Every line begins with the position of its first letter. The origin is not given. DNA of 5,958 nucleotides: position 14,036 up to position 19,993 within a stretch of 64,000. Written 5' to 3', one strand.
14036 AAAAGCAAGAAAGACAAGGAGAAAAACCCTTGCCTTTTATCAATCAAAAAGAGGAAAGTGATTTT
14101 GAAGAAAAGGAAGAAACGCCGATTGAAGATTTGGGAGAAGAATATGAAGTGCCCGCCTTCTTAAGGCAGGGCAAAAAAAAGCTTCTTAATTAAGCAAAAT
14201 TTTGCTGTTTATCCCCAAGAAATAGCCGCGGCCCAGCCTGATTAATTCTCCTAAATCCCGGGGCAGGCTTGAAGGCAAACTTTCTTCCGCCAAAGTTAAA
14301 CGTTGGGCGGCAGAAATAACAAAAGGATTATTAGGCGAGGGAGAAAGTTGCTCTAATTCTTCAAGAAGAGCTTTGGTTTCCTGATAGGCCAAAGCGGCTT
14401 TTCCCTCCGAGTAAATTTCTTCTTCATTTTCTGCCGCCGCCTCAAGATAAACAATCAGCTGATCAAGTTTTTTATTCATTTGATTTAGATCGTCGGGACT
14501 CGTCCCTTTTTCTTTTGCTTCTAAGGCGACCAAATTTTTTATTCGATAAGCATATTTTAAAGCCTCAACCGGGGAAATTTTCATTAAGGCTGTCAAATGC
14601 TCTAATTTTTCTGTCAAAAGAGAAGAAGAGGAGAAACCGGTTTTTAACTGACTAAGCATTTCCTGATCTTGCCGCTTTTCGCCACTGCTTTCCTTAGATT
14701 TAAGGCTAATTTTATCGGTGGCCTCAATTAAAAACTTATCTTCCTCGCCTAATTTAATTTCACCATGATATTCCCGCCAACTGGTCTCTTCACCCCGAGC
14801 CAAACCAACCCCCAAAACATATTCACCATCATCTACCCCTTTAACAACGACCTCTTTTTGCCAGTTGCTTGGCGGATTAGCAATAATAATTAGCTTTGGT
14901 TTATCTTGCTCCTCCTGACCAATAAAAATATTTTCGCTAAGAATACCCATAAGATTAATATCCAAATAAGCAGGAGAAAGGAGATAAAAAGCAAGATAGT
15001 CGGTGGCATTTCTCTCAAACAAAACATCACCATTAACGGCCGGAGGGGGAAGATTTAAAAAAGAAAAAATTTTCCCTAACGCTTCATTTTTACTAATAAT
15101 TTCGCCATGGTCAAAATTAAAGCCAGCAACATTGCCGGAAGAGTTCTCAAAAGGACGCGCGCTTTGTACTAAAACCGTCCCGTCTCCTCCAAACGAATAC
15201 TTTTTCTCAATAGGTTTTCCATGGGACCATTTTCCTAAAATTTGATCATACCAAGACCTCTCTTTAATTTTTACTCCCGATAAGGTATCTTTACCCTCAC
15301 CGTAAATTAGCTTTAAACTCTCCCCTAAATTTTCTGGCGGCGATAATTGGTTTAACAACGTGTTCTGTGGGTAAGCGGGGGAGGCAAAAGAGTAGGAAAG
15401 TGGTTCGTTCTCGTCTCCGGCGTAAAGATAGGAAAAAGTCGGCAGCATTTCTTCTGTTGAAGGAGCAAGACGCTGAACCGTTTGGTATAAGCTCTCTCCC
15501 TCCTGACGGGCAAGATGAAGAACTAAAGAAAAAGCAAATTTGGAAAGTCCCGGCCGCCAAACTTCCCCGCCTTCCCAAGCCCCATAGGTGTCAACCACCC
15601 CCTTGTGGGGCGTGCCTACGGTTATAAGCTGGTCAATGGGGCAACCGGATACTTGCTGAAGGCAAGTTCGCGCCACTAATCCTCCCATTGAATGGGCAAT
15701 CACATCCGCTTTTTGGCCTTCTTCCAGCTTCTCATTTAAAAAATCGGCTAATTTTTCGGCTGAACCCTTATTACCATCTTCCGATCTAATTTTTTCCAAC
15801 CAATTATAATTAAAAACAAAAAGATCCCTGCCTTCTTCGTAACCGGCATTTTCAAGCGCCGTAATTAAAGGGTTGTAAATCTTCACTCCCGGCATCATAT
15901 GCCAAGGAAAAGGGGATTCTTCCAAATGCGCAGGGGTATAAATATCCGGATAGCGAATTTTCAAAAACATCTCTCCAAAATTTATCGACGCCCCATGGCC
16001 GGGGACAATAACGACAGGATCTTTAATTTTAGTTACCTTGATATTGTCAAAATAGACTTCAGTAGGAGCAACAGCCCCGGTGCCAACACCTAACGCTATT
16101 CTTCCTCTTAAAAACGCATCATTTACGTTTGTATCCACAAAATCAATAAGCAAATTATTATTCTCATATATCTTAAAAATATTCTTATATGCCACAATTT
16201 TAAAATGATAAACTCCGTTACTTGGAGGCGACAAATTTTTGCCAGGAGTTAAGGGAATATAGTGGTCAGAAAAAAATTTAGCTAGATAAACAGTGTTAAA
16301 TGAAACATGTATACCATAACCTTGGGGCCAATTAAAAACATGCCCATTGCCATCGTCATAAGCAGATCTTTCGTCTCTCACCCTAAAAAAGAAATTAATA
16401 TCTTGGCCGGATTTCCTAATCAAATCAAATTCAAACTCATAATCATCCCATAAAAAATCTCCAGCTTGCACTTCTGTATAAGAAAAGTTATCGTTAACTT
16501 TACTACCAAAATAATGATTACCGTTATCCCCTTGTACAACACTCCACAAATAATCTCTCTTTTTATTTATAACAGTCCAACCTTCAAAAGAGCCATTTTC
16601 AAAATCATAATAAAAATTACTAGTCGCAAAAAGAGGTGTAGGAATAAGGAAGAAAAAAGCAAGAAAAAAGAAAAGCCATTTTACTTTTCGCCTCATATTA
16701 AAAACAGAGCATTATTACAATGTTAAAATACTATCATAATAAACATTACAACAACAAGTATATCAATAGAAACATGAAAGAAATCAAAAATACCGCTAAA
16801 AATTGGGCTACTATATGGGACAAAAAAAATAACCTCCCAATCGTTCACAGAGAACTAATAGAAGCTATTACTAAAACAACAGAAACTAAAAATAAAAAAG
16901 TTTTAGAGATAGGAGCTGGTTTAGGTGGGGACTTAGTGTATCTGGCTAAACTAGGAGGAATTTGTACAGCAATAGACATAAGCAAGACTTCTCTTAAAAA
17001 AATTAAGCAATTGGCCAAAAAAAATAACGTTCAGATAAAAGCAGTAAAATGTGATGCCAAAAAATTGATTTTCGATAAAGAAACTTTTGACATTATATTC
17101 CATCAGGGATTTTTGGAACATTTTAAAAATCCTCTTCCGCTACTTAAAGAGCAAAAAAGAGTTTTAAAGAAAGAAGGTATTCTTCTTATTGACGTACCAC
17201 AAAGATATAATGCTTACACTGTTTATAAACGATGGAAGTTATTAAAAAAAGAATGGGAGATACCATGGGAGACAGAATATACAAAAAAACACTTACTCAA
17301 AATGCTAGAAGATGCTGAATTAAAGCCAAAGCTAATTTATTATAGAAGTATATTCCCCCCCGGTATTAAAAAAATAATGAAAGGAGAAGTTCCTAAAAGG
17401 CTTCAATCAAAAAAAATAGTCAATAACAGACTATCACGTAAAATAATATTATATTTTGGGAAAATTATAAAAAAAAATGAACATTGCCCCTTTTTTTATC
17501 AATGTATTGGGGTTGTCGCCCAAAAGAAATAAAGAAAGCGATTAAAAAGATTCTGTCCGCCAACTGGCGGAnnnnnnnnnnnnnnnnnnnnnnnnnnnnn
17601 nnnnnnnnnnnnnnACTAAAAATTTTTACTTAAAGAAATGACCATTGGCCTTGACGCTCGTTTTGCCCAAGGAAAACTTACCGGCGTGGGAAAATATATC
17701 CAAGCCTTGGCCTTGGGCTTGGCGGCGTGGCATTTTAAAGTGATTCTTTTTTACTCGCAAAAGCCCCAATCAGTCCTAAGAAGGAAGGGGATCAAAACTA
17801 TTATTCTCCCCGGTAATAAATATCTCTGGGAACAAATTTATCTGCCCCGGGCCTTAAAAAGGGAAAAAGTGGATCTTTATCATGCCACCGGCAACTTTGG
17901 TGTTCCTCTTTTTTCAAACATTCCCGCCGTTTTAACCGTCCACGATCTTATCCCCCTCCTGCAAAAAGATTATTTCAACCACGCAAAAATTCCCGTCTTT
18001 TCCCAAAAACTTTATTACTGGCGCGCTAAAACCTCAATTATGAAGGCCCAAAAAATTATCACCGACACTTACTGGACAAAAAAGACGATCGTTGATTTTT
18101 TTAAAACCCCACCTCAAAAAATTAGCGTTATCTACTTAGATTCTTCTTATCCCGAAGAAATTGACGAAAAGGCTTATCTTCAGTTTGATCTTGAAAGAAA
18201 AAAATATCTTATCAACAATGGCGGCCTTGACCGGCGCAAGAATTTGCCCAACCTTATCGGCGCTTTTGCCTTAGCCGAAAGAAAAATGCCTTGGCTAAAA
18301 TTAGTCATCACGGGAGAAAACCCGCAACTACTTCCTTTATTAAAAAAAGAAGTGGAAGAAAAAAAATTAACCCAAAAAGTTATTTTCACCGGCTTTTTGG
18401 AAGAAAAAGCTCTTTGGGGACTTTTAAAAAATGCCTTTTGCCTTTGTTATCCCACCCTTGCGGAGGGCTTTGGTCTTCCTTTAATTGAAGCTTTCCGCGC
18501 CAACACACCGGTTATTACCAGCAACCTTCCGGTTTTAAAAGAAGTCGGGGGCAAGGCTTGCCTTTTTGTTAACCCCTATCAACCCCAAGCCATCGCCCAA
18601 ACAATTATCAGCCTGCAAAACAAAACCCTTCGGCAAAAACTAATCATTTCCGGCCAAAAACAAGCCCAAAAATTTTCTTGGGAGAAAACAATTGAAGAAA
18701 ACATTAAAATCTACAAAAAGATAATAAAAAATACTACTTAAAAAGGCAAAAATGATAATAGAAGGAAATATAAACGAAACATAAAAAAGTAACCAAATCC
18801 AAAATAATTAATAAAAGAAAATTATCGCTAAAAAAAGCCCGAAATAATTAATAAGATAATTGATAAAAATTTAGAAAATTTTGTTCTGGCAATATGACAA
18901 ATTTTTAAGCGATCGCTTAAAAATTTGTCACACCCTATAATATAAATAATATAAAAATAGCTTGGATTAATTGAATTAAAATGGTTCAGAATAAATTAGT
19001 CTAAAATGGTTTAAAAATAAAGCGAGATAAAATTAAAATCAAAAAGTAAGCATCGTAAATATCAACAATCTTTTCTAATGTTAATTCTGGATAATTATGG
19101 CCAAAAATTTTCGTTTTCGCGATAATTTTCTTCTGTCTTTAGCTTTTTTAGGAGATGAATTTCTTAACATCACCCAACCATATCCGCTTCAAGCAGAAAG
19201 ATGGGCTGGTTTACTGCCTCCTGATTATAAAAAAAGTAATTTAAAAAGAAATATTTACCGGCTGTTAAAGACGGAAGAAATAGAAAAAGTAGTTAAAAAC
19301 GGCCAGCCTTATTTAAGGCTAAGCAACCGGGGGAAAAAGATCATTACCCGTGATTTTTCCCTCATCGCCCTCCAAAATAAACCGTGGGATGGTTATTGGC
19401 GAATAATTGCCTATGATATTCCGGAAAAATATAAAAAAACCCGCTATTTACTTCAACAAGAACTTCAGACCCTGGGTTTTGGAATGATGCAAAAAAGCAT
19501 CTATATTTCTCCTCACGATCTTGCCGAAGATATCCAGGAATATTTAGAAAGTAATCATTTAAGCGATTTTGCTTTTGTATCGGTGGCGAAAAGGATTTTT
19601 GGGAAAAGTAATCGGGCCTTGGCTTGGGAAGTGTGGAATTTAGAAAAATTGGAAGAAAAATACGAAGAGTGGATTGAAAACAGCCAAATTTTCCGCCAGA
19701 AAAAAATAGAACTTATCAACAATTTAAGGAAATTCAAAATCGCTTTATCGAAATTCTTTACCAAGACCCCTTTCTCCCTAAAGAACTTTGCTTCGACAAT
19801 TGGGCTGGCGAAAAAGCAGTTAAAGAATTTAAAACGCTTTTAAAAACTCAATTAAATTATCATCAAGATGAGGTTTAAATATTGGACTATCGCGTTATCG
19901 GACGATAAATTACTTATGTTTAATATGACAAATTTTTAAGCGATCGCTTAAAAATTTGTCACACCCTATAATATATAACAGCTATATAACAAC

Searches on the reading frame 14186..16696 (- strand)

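Call 73: search_protein_families(library=pfam, proteins=[window:14186-16696:-], max_evalue=0.00001)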
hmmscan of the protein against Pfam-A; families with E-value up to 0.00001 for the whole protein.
window:14186-16696:- (836 aa): 3 families
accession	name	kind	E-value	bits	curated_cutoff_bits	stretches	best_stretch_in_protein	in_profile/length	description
PF02450.21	LCAT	-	1.3e-09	38.2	21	1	271-379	66-177/392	Lecithin:cholesterol acyltransferase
PF02089.21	Palm_thioest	-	5.2e-07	30.1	26.8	1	321-371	66-117/254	Palmitoyl protein thioesterase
PF07819.20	PGAP1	-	3.6e-06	27.3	24.3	1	321-367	84-132/233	PGAP1-like alpha/beta domain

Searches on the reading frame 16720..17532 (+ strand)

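Call 45: search_protein_families(library=pfam, proteins=[window:16720-17532:+], max_evalue=0.001)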
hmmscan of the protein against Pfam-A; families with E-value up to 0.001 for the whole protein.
window:16720-17532:+ (270 aa): 10 families
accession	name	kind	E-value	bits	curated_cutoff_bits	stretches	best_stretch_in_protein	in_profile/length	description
PF08241.18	Methyltransf_11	-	7.4e-21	75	21.2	1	62-157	1-95/95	Methyltransferase domain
PF13847.12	Methyltransf_31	-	7.2e-19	68.3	27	1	56-199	2-144/145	Methyltransferase domain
PF13649.12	Methyltransf_25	-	3.8e-17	63.2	27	1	61-153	1-97/97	Methyltransferase domain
PF13489.12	Methyltransf_23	-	3.2e-13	50.2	27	1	44-201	7-159/164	Methyltransferase domain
PF08242.18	Methyltransf_12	-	5.4e-13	49.9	30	1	62-155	1-98/98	Methyltransferase domain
PF03848.20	TehB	-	1.4e-08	34.9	20.4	1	33-128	9-101/193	Tellurite resistance protein TehB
PF01209.24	Ubie_methyltran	-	8.6e-07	29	20.1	1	51-157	40-151/233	ubiE/COQ5 methyltransferase family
PF05175.20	MTS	-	2e-05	24.7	23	1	46-157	23-138/170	Methyltransferase small domain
PF08003.17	Methyltransf_9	-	0.00017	21.1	23.8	1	54-158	112-218/315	Protein of unknown function (DUF1698)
PF03291.22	mRNA_G-N7_MeTrfase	-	0.0002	21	26.6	1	8-100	16-105/315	mRNA (guanine-N(7))-methyltransferase domain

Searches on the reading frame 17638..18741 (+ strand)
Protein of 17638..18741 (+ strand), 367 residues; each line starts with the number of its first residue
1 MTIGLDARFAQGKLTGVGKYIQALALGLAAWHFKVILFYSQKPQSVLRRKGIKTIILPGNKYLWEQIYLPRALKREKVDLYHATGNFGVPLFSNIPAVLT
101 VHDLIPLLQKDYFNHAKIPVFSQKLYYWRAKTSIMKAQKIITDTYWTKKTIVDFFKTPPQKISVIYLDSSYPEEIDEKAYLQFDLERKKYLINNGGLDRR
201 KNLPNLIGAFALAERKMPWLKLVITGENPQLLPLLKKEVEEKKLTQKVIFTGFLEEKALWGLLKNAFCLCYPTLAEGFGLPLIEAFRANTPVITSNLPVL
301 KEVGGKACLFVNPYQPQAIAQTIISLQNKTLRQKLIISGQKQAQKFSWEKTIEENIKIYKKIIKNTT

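Call 45: search_protein_families(library=pfam, proteins=[window:17638-18741:+], max_evalue=0.001)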
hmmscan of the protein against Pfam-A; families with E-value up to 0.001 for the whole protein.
window:17638-18741:+ (367 aa): 5 families
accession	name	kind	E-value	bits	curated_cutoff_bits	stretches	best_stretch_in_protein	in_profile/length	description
PF00534.26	Glycos_transf_1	-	9e-27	94.1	26.4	1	186-341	13-171/172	Glycosyl transferases group 1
PF13692.12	Glyco_trans_1_4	-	2e-20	73.9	27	1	190-326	3-139/142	Glycosyl transferases group 1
PF13439.12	Glyco_transf_4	-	6.5e-15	56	28.5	1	16-166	3-163/170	Glycosyltransferase Family 4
PF13579.12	Glyco_trans_4_4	-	0.00021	22.1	29.7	1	15-166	1-156/158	Glycosyl transferase 4-like domain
PF20706.3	GT4-conflict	-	0.00063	19.3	26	0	206-296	217-312/385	Family 4 Glycosyltransferase in conflict systems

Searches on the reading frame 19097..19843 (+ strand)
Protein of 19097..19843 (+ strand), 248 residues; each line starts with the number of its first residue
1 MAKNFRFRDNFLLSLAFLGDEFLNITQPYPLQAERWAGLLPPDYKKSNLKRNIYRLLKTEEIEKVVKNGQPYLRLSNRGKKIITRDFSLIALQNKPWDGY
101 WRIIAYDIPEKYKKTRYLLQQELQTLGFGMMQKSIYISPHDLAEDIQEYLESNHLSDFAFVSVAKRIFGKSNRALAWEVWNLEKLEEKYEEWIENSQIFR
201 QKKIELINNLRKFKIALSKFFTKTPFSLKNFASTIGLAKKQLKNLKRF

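Call 45: search_protein_families(library=pfam, proteins=[window:19097-19843:+], max_evalue=0.001)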
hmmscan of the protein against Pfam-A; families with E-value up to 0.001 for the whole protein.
window:19097-19843:+ (248 aa): 2 families
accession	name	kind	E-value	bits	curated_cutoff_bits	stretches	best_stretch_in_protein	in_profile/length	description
PF20803.2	PaaX_M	-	5.8e-22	78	24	1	95-175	2-82/83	PaaX protein central Cas2-like domain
PF09827.14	CRISPR_Cas2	-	0.00016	22.2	23.8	1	101-139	2-37/74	CRISPR associated protein Cas2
